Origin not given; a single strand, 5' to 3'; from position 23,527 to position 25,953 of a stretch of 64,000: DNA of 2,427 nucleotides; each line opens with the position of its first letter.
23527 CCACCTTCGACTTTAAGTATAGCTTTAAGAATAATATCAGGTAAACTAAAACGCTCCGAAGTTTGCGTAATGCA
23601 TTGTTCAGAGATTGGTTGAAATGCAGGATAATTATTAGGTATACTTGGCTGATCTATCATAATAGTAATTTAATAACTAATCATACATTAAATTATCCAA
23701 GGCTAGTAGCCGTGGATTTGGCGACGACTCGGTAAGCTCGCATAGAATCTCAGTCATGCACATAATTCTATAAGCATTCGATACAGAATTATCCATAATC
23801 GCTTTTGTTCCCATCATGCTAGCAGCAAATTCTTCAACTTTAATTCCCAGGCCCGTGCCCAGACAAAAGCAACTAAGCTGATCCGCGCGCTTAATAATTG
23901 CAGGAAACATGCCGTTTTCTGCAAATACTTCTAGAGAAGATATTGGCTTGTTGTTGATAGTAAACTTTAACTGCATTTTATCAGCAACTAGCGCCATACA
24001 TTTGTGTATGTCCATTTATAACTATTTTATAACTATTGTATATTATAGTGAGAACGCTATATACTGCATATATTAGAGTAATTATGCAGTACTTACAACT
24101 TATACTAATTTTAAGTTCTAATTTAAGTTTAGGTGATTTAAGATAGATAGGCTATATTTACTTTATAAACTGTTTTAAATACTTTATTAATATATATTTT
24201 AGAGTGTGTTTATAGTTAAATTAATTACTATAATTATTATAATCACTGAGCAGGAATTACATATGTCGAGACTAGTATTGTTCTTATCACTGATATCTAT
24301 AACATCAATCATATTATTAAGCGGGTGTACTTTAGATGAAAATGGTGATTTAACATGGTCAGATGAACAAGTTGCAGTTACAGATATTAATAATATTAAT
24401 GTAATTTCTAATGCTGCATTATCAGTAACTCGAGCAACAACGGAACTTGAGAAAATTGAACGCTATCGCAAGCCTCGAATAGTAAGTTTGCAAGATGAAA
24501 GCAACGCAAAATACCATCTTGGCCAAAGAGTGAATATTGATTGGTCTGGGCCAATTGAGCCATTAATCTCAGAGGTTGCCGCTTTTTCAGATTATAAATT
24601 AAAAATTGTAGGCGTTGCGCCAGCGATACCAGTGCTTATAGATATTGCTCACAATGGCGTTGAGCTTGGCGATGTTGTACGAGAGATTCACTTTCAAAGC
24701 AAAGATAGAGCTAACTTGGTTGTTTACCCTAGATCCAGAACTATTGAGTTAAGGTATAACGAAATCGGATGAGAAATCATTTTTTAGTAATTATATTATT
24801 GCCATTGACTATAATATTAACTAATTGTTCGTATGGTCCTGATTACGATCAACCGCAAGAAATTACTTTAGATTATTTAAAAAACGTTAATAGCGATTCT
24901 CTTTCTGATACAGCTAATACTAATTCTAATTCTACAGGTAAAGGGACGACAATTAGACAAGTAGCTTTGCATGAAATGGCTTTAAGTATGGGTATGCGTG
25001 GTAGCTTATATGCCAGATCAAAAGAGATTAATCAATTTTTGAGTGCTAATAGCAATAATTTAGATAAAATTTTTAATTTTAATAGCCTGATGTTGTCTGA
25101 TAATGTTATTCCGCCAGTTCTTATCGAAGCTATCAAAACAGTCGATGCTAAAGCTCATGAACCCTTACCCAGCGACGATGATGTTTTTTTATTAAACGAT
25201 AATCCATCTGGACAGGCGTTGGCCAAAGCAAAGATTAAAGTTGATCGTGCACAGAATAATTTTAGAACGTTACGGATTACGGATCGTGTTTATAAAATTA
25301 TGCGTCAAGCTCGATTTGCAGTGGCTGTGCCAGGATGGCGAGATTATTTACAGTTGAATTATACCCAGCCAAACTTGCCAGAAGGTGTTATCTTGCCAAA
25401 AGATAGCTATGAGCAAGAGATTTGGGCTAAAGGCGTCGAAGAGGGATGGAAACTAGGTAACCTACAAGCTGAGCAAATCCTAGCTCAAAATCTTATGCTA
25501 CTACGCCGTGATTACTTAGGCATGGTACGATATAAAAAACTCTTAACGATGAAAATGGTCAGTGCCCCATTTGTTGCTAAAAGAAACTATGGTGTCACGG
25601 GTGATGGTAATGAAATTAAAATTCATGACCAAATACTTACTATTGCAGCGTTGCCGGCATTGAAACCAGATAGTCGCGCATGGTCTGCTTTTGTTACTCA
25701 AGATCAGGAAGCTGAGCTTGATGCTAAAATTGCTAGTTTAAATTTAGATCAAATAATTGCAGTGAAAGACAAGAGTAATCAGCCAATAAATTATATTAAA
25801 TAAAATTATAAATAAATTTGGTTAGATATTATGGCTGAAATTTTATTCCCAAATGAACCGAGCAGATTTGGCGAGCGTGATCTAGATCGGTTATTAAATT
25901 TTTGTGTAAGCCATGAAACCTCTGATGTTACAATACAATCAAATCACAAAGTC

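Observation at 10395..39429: Single contiguous, compact Dot/Icm type IVB secretion locus with non-canonical architecture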

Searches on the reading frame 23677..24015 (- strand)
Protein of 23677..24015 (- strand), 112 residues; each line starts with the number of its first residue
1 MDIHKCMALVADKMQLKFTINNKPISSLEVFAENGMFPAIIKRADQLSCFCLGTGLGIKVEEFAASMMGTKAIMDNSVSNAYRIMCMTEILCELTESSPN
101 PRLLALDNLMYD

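Call 4: search_protein_families(library=pfam, proteins=[window:23677-24015:-], max_evalue=0.01)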
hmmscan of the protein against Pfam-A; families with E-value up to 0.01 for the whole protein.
window:23677-24015:- (112 aa): 1 family
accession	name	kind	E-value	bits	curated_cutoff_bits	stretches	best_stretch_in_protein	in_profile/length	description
PF12608.13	T4bSS_IcmS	-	2.5e-08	34.6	27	1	3-91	3-91/93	Type IVb secretion, IcmS, effector-recruitment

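Call 8: search_protein_families(library=ncbifam, proteins=[window:23677-24015:-], max_evalue=0.01)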
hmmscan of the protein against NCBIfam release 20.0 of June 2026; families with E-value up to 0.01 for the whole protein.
window:23677-24015:- (112 aa): 0 families

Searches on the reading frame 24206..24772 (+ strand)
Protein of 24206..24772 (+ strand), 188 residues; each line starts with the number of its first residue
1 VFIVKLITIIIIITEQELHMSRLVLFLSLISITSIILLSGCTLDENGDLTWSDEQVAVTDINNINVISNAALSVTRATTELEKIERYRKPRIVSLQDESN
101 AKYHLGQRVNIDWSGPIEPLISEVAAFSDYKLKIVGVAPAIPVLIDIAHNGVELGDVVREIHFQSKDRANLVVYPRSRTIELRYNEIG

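Call 4: search_protein_families(library=pfam, proteins=[window:24206-24772:+], max_evalue=0.01)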
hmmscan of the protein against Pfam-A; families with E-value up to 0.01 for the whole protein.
window:24206-24772:+ (188 aa): 1 family
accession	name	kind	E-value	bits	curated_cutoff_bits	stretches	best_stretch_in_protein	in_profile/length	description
PF16816.10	DotD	-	8.9e-27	94.1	27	1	67-184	6-121/121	DotD protein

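Call 8: search_protein_families(library=ncbifam, proteins=[window:24206-24772:+], max_evalue=0.01)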
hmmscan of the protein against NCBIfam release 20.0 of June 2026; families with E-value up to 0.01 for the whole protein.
window:24206-24772:+ (188 aa): 1 family
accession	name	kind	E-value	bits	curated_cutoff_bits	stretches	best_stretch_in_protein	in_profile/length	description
NF033882.1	T4SS_lipo_DotD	equivalog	9.3e-38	129.7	140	1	39-184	2-142/143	type IVB secretion system lipoprotein DotD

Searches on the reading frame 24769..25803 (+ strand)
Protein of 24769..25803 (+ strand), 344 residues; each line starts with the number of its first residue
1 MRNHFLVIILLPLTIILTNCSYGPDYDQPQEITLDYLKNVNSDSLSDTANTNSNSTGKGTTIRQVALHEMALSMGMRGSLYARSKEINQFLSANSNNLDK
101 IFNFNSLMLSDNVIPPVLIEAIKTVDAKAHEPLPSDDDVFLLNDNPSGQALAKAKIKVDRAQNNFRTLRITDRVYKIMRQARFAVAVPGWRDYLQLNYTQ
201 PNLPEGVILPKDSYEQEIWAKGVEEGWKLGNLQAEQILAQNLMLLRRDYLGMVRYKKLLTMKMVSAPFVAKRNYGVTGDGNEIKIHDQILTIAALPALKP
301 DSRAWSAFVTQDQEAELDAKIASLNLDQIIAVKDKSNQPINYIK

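Call 4: search_protein_families(library=pfam, proteins=[window:24769-25803:+], max_evalue=0.01)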
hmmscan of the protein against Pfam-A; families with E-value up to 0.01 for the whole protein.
window:24769-25803:+ (344 aa): 1 family
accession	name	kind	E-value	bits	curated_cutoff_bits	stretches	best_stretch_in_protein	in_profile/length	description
PF16932.10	T4SS_TraI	-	7.6e-63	212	26.1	2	166-306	72-212/213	Type IV secretory system, conjugal DNA-protein transfer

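Call 8: search_protein_families(library=ncbifam, proteins=[window:24769-25803:+], max_evalue=0.01)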
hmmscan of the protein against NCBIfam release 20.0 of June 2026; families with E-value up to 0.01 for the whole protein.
window:24769-25803:+ (344 aa): 0 families
